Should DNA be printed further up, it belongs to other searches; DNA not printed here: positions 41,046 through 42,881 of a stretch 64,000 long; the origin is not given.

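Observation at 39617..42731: GG-Bacteroidales-type RiPP cluster with a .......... core and no adjacent leader peptidase or exporter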

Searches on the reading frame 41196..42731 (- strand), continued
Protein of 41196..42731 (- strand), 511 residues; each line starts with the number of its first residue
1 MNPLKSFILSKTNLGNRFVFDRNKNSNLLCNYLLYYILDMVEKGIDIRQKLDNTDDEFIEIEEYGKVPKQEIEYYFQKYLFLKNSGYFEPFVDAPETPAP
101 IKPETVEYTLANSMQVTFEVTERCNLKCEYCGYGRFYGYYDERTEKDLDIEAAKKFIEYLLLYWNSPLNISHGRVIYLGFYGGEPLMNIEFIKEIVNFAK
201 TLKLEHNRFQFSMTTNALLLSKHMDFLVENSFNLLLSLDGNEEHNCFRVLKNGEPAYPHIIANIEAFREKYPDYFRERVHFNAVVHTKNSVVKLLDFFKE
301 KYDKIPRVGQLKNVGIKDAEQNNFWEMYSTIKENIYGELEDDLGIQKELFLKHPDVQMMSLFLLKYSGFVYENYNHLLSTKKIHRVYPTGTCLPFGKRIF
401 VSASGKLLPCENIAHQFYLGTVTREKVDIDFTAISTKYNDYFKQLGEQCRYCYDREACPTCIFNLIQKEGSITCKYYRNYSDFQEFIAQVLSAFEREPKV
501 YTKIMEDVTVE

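Call 33: search_protein_families(library=ncbifam, proteins=[L004:3300-4499:+, L006:5771-6988:+, L054:5599-6849:+, L033:3296-4105:+, L045:9678-12419:+, L065:1948-4323:+, L027:11694-12998:+, L027:13018-14931:+, L004:6497-7180:+, L013:10146-11324:+], max_evalue=0.001)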
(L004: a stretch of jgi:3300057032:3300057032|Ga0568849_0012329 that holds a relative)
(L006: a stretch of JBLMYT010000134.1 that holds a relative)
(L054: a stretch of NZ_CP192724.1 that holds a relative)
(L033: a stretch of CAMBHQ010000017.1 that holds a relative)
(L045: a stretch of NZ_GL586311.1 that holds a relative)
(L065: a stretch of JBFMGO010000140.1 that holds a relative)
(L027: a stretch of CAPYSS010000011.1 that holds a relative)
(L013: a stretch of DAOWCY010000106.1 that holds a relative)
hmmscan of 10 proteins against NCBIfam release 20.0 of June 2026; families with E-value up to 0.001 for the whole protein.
L004:3300-4499:+ (399 aa): 1 family
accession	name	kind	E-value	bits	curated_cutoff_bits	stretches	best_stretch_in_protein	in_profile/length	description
NF035926.1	scyF_NHL_VPEP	equivalog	1.7e-06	27.4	350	0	27-127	126-224/376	scytonemin biosynthesis PEP-CTERM protein ScyF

L006:5771-6988:+ (405 aa): 1 family
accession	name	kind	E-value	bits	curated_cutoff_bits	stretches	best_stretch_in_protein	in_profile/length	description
NF035926.1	scyF_NHL_VPEP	equivalog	3.4e-07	29.8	350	1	68-138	155-227/376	scytonemin biosynthesis PEP-CTERM protein ScyF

L054:5599-6849:+ (416 aa): 0 families

L033:3296-4105:+ (269 aa): 1 family
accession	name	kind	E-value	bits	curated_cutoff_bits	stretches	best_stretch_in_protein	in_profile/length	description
TIGR01200.1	GLPGLI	subfamily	3.3e-33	115.4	50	1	6-232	4-224/229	GLPGLI family protein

L045:9678-12419:+ (913 aa): 0 families

L065:1948-4323:+ (791 aa): 188 families (the best 25 are shown)
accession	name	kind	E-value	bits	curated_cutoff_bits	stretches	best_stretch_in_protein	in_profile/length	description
TIGR03796.1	NHLM_micro_ABC1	equivalog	6e-204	679.3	853.3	1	50-756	1-709/710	NHLP family bacteriocin export ABC transporter peptidase/permease/ATPase subunit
TIGR01846.1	type_I_sec_HlyB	subfamily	3.4e-153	511.5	725.55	1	65-760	3-693/694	type I secretion system permease/ATPase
TIGR03797.1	NHLM_micro_ABC2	equivalog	2.2e-144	482.6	709.4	1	208-760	136-686/686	NHLP bacteriocin export ABC transporter permease/ATPase subunit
TIGR01193.1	bacteriocin_ABC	subfamily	2e-128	429.9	523.85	1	56-757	1-707/708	peptide cleavage/export ABC transporter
TIGR03375.1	type_I_sec_LssB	subfamily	9.7e-127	424.1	693.1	1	65-747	5-690/696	type I secretion system permease/ATPase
TIGR02203.1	MsbA_lipidA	equivalog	4.2e-104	349.1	602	1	225-761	31-571/572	lipid A export permease/ATP-binding protein MsbA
TIGR02204.1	MsbA_rel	hypoth_equivalog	4.9e-104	349.1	780.4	1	219-759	29-575/576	ABC transporter, permease/ATP-binding protein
TIGR00958.1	3a01208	subfamily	5.2e-95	319.2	874.6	1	219-756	172-711/711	antigen peptide transporter 2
NF052233.1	CphA_assoc_ABC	equivalog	3.5e-92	310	880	1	221-764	197-748/766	cyanophycin metabolism-associated ABC transporter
NF045513.1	HepA_fam_ABC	equivalog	2.7e-88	296.9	725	1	245-751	90-601/610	heterocyst formation ABC transporter subunit HepA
NF008381.0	PRK11176.1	equivalog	1.9e-87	294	867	1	228-761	45-581/582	lipid A ABC transporter ATP-binding protein/permease MsbA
NF010178.0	PRK13657.1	equivalog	9.4e-86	288.5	733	1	209-759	20-570/588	glucan ABC transporter ATP-binding protein/ permease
TIGR01842.1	type_I_sec_PrtD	subfamily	2e-80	270.9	510.15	1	211-747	9-542/544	type I secretion system permease/ATPase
NF008055.0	PRK10789.1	equivalog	3.3e-76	257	845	1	219-761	27-574/590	SmdA family multidrug ABC transporter permease/ATP-binding protein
NF008364.0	PRK11160.1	equivalog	3.9e-68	230.5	630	1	278-757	90-573/575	heme ABC transporter ATP-binding protein/permease CydC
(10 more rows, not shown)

L027:11694-12998:+ (434 aa): 7 families
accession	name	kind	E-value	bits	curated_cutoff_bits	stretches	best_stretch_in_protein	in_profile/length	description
TIGR01843.1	type_I_hlyD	subfamily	1.6e-27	96.6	208.65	1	27-434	4-419/422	HlyD family type I secretion periplasmic adaptor subunit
TIGR00998.1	8a0101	subfamily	4.9e-11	42.2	390.8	1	35-364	8-282/334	EmrA/EmrK family multidrug efflux transporter periplasmic adaptor subunit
TIGR03794.1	NHLM_micro_HlyD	equivalog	8e-11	41.5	156.2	1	33-374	25-343/421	NHLP bacteriocin system secretion protein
TIGR01730.1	RND_mfp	subfamily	5e-07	29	94.9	0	267-368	120-211/322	efflux RND transporter periplasmic adaptor subunit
TIGR00999.1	8a0102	subfamily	7e-06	25.3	319.3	1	242-362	52-166/271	CzcB/NccB family metal efflux transporter periplasmic adaptor subunit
NF008606.0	PRK11578.1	equivalog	0.0005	19.3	342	0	69-139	64-141/371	macrolide transporter subunit MacA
NF002939.0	PRK03598.1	equivalog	0.00055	19.2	393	0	32-118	8-96/332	secretion protein HlyD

L027:13018-14931:+ (637 aa): 36 families (the best 25 are shown)
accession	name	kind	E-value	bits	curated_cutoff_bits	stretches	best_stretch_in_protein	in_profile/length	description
TIGR03999.1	thiol_BshA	equivalog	6.8e-23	81.2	273.7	1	406-635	146-374/375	N-acetyl-alpha-D-glucosaminyl L-malate synthase BshA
NF053787.1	GlcN_PG_synth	equivalog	2.6e-21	75.9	480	1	402-635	141-360/361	N-acetylglucosaminyl phosphatidylglycerol synthase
TIGR03088.1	stp2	hypoth_equivalog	4e-21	75.5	409.05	1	428-635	159-374/374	TIGR03088 family PEP-CTERM/XrtA system glycosyltransferase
NF041876.1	EPS_EpsE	equivalog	4.3e-20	72.3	400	1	399-625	156-387/389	exopolysaccharide biosynthesis GT4 family glycosyltransferase EpsE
TIGR02149.1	glgA_Coryne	subfamily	9.5e-20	71.1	302.4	1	525-634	275-390/391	glycogen synthase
NF047684.1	TeichurnBiosyTuaC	equivalog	3.5e-18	65.7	550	1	400-635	160-390/391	teichuronic acid biosynthesis protein TuaC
NF038295.1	EPS_HpsP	equivalog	5.2e-18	65.2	550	1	432-635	179-388/388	hormogonium polysaccharide biosynthesis glycosyltransferase HpsP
TIGR04157.1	glyco_rSAM_CFB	subfamily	4.4e-17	62.2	400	1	392-631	157-406/406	TIGR04157 family glycosyltransferase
NF012028.0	PRK15484.1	subfamily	1.4e-16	60.6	618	1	402-633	136-377/380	lipopolysaccharide N-acetylglucosaminyltransferase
TIGR04047.1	MSMEG_0565_glyc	hypoth_equivalog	3.6e-15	55.9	259.85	1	395-631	129-371/373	MSMEG_0565 family glycosyltransferase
TIGR03449.1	mycothiol_MshA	equivalog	1.8e-14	53.5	462.5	1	428-634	187-403/406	D-inositol-3-phosphate glycosyltransferase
NF038229.1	Glyco4_Geo_Pelo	equivalog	4e-14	52.4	400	1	516-635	221-337/338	GPMC system family 4 glycosyltransferase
NF046085.1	XrtY_assoc_Gly1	equivalog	1.3e-13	50.6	400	1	424-636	177-386/387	XrtY-associated glycosyltransferase XYAG1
NF050056.1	ProtGlycPglH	equivalog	2.1e-13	50.1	600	1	474-633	189-352/354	GalNAc-alpha-(1->4)-GalNAc-alpha-(1->3)-diNAcBac-PP-undecaprenol alpha-1,4-N-acetyl-D-galactosaminyltransferase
NF053513.1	Gtran_IagA_BgsA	equivalog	7e-13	48.3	460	1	400-635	101-332/333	LTA glycolipid anchor biosynthesis glycosyltransferase, IagA/BgsA family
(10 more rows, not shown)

L004:6497-7180:+ (227 aa): 0 families

L013:10146-11324:+ (392 aa): 13 families
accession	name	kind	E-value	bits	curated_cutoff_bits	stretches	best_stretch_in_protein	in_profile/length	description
NF002854.0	PRK03147.1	subfamily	1.2e-22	80.7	170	1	237-388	39-172/176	thiol-disulfide oxidoreductase ResA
TIGR01068.1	thioredoxin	equivalog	4.4e-14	52.5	96.8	1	261-292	14-45/101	thioredoxin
NF041202.1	StoA_CxxC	exception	3.5e-13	49.7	210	1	260-382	51-158/163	endospore biogenesis thiol-disulfide oxidoreductase StoA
NF047696.1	ThlDiSintTplARhiz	equivalog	2.8e-09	37.1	230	1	254-292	90-128/219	thiol:disulfide interchange protein TlpA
TIGR00385.1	dsbE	subfamily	1e-08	35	123.15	1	229-386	30-168/173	DsbE family thiol:disulfide interchange protein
NF006898.0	PRK09381.1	equivalog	6.7e-08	32.9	138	1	263-294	23-54/109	thioredoxin TrxA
NF008229.0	PRK10996.1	equivalog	2.6e-07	30.5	125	1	256-288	45-79/141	thioredoxin TrxC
NF047697.1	ThioredTrxAClost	equivalog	5.5e-07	29.7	140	1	262-293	18-49/105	thioredoxin TrxA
NF041054.1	WAxxUGC_long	equivalog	8.5e-07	28.6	300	1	251-370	94-197/354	ResA-like WAxxUGC motif-containing protein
TIGR01130.1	ER_PDI_fam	subfamily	2.3e-06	27.4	344.25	1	261-309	363-409/476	protein disulfide-isomerase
NF011941.0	PRK15412.1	equivalog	6.2e-06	25.9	359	1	235-390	40-177/185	thiol:disulfide interchange protein DsbE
NF045694.1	seleno_TsoB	exception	1.3e-05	23.5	805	1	258-280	471-493/572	rhodanese/DsbD fusion-like selenoprotein TsoB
TIGR01126.1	pdi_dom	equivalog_domain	1.6e-05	25.2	107.2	1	260-324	13-76/105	protein disulfide-isomerase domain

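Call 34: search_protein_families(library=pfam, proteins=[L004:3300-4499:+, L006:5771-6988:+, L054:5599-6849:+, L033:3296-4105:+, L045:9678-12419:+, L065:1948-4323:+, L027:11694-12998:+, L027:13018-14931:+, L004:6497-7180:+, L013:10146-11324:+], max_evalue=0.001)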
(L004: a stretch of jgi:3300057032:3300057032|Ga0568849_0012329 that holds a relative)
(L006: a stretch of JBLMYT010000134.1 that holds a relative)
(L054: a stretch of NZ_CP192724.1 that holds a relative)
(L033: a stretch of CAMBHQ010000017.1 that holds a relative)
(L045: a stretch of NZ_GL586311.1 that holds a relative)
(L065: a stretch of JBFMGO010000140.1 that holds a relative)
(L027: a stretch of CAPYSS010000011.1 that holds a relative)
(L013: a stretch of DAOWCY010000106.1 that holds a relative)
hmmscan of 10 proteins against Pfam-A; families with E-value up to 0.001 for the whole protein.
L004:3300-4499:+ (399 aa): 1 family
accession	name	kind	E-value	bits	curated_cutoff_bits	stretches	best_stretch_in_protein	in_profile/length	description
PF17170.10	DUF5128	-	1.1e-05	25.2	22.9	1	64-167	52-153/321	6-bladed beta-propeller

L006:5771-6988:+ (405 aa): 0 families

L054:5599-6849:+ (416 aa): 2 families
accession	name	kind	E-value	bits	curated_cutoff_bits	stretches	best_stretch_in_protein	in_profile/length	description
PF17170.10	DUF5128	-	2.1e-28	99.9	22.9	1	55-324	19-293/321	6-bladed beta-propeller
PF16288.11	DUF4934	-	1.4e-15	57.6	27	1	59-157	3-99/102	Domain of unknown function (DUF4934)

L033:3296-4105:+ (269 aa): 2 families
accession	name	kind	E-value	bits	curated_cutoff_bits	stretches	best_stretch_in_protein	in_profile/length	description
PF09697.16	Porph_ging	-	7.7e-07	30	25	1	164-188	56-80/81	Protein of unknown function (Porph_ging)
PF22252.2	PNGase_F-II_N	-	0.00026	21.1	27.6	1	138-212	81-154/173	N-glycanase peptide, N-terminal domain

L045:9678-12419:+ (913 aa): 2 families
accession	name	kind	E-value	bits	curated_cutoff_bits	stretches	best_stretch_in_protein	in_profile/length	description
PF13620.12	CarboxypepD_reg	-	5e-08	33.6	32.3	1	24-101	2-82/82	Carboxypeptidase regulatory-like domain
PF13715.12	CarbopepD_reg_2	-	1.6e-07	31.7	32.2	1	24-112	1-88/88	CarboxypepD_reg-like domain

L065:1948-4323:+ (791 aa): 4 families
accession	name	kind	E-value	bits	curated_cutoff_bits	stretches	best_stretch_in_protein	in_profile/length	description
PF03412.21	Peptidase_C39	-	2.9e-38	131.1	22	1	51-178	2-131/133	Peptidase C39 family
PF00005.33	ABC_tran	-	2.7e-35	122.4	25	1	542-691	1-137/137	ABC transporter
PF00664.28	ABC_membrane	-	1.1e-33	117.5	28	1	214-479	5-273/274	ABC transporter transmembrane region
PF02463.25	SMC_N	-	9.2e-05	22.4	40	0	662-729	136-209/220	RecF/RecN/SMC N terminal domain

L027:11694-12998:+ (434 aa): 1 family
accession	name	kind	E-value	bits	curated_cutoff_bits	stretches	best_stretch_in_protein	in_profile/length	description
PF13437.12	HlyD_3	-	2e-13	51.4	22.2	1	290-389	4-97/106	HlyD family secretion protein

L027:13018-14931:+ (637 aa): 5 families
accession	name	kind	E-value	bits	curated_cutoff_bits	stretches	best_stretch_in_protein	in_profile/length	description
PF00534.26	Glycos_transf_1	-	2.5e-27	95.9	26.4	1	449-612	3-171/172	Glycosyl transferases group 1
PF13692.12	Glyco_trans_1_4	-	3.3e-24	86.2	27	1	472-598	10-141/142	Glycosyl transferases group 1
PF04488.21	Gly_transf_sug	-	4.4e-10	40.6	23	1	21-101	6-90/93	Glycosyltransferase sugar-binding region containing DXD motif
PF20706.3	GT4-conflict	-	7.9e-09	35.4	26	1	458-575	193-323/385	Family 4 Glycosyltransferase in conflict systems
PF13524.12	Glyco_trans_1_2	-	0.00041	20.7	25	1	483-627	6-142/144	Glycosyl transferase-like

L004:6497-7180:+ (227 aa): 1 family
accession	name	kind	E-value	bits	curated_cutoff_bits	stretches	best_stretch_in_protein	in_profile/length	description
PF13529.12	Peptidase_C39_2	-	1.2e-05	26.3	24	1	35-145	2-132/143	Peptidase_C39 like family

L013:10146-11324:+ (392 aa): 5 families
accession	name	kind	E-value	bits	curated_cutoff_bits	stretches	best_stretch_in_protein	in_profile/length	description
PF08534.16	Redoxin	-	4.8e-15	56.1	26.6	1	237-376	3-136/148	Redoxin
PF00578.27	AhpC-TSA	-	6e-14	52.5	26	1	253-371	17-124/124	AhpC/TSA family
PF00085.26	Thioredoxin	-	3e-12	46.9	23.5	1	261-327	18-80/103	Thioredoxin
PF13905.12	Thioredoxin_8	-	1.5e-11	44.9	27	1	261-299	1-40/94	Thioredoxin-like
PF13098.12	Thioredoxin_2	-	8.3e-05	23.3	27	1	259-375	3-94/104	Thioredoxin-like domain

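Call 38: list_cluster_members(proteins=[window:41196-42731:-, window:39908-41203:-, window:43171-44763:+, window:54125-56770:-, window:48732-50675:-, window:37690-39261:-])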
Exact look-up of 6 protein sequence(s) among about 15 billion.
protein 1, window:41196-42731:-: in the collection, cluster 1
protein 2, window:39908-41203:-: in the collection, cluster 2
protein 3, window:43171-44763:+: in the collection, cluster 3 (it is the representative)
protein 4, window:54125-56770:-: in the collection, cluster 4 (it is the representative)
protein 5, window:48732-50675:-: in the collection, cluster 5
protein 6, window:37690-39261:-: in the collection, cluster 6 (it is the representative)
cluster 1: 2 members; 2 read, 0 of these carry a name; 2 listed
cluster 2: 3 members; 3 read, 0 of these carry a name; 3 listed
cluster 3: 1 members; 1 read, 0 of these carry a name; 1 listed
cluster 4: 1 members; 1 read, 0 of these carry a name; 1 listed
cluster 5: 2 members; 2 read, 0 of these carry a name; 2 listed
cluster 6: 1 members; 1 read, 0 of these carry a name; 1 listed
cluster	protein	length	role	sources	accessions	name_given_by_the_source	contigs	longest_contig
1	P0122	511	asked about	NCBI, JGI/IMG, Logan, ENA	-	-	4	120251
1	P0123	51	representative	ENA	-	-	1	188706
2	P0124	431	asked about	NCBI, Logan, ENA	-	-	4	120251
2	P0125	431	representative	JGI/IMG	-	-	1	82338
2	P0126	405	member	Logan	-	-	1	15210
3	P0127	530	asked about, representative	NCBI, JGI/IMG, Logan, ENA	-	-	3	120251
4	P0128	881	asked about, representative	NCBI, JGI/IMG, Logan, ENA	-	-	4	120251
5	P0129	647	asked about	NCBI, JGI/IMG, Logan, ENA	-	-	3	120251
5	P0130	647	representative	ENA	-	-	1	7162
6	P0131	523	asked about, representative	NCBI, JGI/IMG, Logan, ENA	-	-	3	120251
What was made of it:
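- Tried and rejected: Cluster look-ups returned no names (call 38).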

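Call 47: search_solved_structures(query=window:41196-42731:-, max_evalue=0.00001)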
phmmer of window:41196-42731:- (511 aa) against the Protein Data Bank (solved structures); distinct sequences matched with E-value up to 0.00001: 2.
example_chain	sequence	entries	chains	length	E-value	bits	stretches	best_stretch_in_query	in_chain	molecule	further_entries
5wgg_A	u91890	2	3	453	5.3e-19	71.6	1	118-296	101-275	Radical SAM domain protein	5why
9gm3_A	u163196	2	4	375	1.1e-08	37.6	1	119-300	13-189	ChlB radical SAM domain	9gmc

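Call 69: predict_structure(alignment_id=A1)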
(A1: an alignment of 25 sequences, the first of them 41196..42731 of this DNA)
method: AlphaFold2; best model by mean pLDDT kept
length: 511 residues; sequences in the alignment: 25
mean_pLDDT: 80.7   pTM: 0.74
mean pLDDT of the five models: 80.7, 79.6, 78.7, 76.7, 71.5
residues with pLDDT >= 90: 205; 70-90: 185; 50-70: 94; < 50: 27
segments of 3 or more residues with pLDDT < 50: 370-391
pLDDT, mean of each block of 10 residues (from residue 1): 83 89 84 93 91 89 88 94 89 61 91 92 83 62 81 97 92 91 89 97 92 94 96 94 89 92 97 97 82 85 82 64 71 56 56 69 68 36 38 76 86 64 96 88 78 71 59 75 89 78 66 40
secondary structure, 60 per line:
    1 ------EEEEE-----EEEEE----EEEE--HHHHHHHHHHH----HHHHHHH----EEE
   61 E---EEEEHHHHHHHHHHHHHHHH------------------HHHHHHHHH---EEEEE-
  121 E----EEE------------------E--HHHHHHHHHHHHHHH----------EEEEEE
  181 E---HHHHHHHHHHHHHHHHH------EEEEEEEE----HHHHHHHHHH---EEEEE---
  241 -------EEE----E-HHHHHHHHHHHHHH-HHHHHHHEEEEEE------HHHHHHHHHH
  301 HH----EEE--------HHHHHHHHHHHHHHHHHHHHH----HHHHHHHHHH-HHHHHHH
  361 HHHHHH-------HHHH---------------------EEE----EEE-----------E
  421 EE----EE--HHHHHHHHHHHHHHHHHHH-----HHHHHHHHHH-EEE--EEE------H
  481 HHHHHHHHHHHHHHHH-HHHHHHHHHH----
elements in order: E7-11 E17-21 E26-29 H32-42 H47-53 E58-61 E65-68 H69-84 H103-111 E115-119 E126-128 H150-164 E175-181 H185-201 E208-215 H220-229 E233-237 E248-250 H257-270 H272-278 E279-284 H291-302 E307-309 H318-338 H343-352 H354-366 H374-377 E399-401 E406-408 E420-422 H431-449 H455-464 E466-468 E471-473 H480-496 H498-507

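Call 72: fold_search(model_id=the predicted structure, library=pdb)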
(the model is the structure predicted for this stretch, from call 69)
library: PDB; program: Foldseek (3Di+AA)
matches with E <= 10: 765; with E <= 0.001: 27
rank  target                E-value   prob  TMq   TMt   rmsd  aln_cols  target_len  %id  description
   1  5wgg_A                5.2e-18  1.00  0.45  0.50   9.5       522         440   17  Structural Insights into Thioether Bond Formation in the Biosynthesis of Sactipeptides (released 2017-07-26)
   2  5why_B                4.9e-17  1.00  0.43  0.50   9.6       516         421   16  Structural Insights into Thioether Bond Formation in the Biosynthesis of Sactipeptides (released 2017-07-26)
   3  5why_A                1.3e-16  1.00  0.42  0.49   9.9       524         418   17  Structural Insights into Thioether Bond Formation in the Biosynthesis of Sactipeptides (released 2017-07-26)
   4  4k37_A                1.5e-12  1.00  0.44  0.57   7.7       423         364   19  Native anSMEcpe with bound AdoMet (released 2013-05-08)
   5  4k37_B                1.6e-12  1.00  0.45  0.59   7.3       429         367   19  Native anSMEcpe with bound AdoMet (released 2013-05-08)
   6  4k38_A                1.7e-12  1.00  0.46  0.60   7.2       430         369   19  Native anSMEcpe with bound AdoMet and Kp18Cys peptide (released 2013-05-08)
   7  4k39_A                1.8e-12  1.00  0.45  0.60   7.1       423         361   20  Native anSMEcpe with bound AdoMet and Cp18Cys peptide (released 2013-05-08)
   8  4k38_B                1.9e-12  1.00  0.44  0.58   7.6       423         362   20  Native anSMEcpe with bound AdoMet and Kp18Cys peptide (released 2013-05-08)
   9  4k39_B                3.4e-12  1.00  0.44  0.59   7.8       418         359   20  Native anSMEcpe with bound AdoMet and Cp18Cys peptide (released 2013-05-08)
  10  9gm3_A                5.5e-12  1.00  0.47  0.61   7.6       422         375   18  Crystal structure of the complex formed between the radical SAM protein ChlB and the leader region of its precursor su (released 2025-06-25)
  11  4k36_A                7.7e-12  1.00  0.45  0.57   7.6       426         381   19  His6 tagged anSMEcpe with bound AdoMet (released 2013-05-08)
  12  4k36_B                8.7e-12  1.00  0.45  0.60   7.3       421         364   19  His6 tagged anSMEcpe with bound AdoMet (released 2013-05-08)
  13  9gm3_C                1.9e-11  1.00  0.45  0.59   7.7       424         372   17  Crystal structure of the complex formed between the radical SAM protein ChlB and the leader region of its precursor su (released 2025-06-25)
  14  8vpo                  2.7e-11  1.00  0.40  0.45  11.9       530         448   14  X-Ray Crystal Structure of TigE from Paramaledivibacter caminithermalis (released 2024-02-07)
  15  9gmc_A                6.5e-11  1.00  0.46  0.59   7.8       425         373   17  Crystal structure of the complex formed between the radical SAM protein ChlB and the R3A mutant of ChlA (released 2025-06-25)
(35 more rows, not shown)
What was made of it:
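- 41196..42731 (-): Radical SAM/SPASM peptide maturase, 511 aa. It has an N-terminal RRE-like domain (~1-100), the CX3CX2C motif C124/C128/C131, and seven SPASM Cys (C392, C410, C449, C452, C458, C461, C474). The AF2 model has pLDDT 80.7, and its best PDB match is CteB 5WGG at E=5e-18 over 522 columns (calls 69, 72).
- Closest known: CteB / SCIFF. Same: It is the best solved-structure match by sequence (5WGG, E=5e-19) and by fold (E=5e-18 over the full length) (calls 47, 72).
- The nearest solved structure by sequence and by fold is CteB (calls 47, 72). The maturase model also resembles anSME (E=1.5e-12) and the cyclophane-forming ChlB (E=5.5e-12) (call 72). The maturase model matches the cyclophane-former ChlB (E=5.5e-12) and anSME (E=1.5e-12) nearly as well as other SPASM enzymes (call 72). 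The top sequence and fold match is CteB (calls 47, 72).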

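Call 85: find_encoding_contigs(protein=P0008, flank=7000, max_places=1)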
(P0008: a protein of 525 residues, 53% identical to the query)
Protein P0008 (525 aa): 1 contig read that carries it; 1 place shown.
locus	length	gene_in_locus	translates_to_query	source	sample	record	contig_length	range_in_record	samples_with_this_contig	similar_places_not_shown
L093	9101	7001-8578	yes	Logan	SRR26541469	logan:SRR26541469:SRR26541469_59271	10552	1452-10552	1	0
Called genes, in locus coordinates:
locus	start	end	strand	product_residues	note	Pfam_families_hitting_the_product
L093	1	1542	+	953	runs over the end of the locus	PF03781:FGE-sulfatase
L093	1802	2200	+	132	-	PF02472:ExbD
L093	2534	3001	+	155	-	PF01325:Fe_dep_repress, PF01047:MarR (weak), PF02742:Fe_dep_repr_C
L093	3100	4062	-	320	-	PF03547:Mem_trans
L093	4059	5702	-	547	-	PF00149:Metallophos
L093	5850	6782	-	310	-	PF20903:SPL, PF04055:Radical_SAM (faint)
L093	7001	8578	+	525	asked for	PF04055:Radical_SAM, PF13353:Fer4_12 (weak)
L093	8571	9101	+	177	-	?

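Call 86: find_encoding_contigs(protein=P0007, flank=7000, max_places=1)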
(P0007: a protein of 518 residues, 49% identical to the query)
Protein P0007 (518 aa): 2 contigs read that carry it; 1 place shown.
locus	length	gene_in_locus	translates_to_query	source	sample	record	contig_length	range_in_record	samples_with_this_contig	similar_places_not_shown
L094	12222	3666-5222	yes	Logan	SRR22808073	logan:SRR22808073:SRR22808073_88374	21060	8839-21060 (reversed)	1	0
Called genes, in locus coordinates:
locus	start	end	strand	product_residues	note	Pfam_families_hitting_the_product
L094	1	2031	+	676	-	?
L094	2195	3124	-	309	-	PF00112:Peptidase_C1, PF03051:Peptidase_C1_2 (faint)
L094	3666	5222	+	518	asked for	PF04055:Radical_SAM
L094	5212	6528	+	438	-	-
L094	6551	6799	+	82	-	-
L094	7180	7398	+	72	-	-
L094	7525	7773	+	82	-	PF28317:Lant_leader_dom (weak)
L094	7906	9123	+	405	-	PF05147:LANC_like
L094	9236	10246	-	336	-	PF00535:Glycos_transf_2, PF10111:Glyco_tranf_2_2 (weak), PF13641:Glyco_tranf_2_3, PF13632:Glyco_trans_2_3 (weak)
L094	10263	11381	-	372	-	PF01522:Polysacc_deac_1 (weak)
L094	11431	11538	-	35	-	-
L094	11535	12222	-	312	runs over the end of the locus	PF04055:Radical_SAM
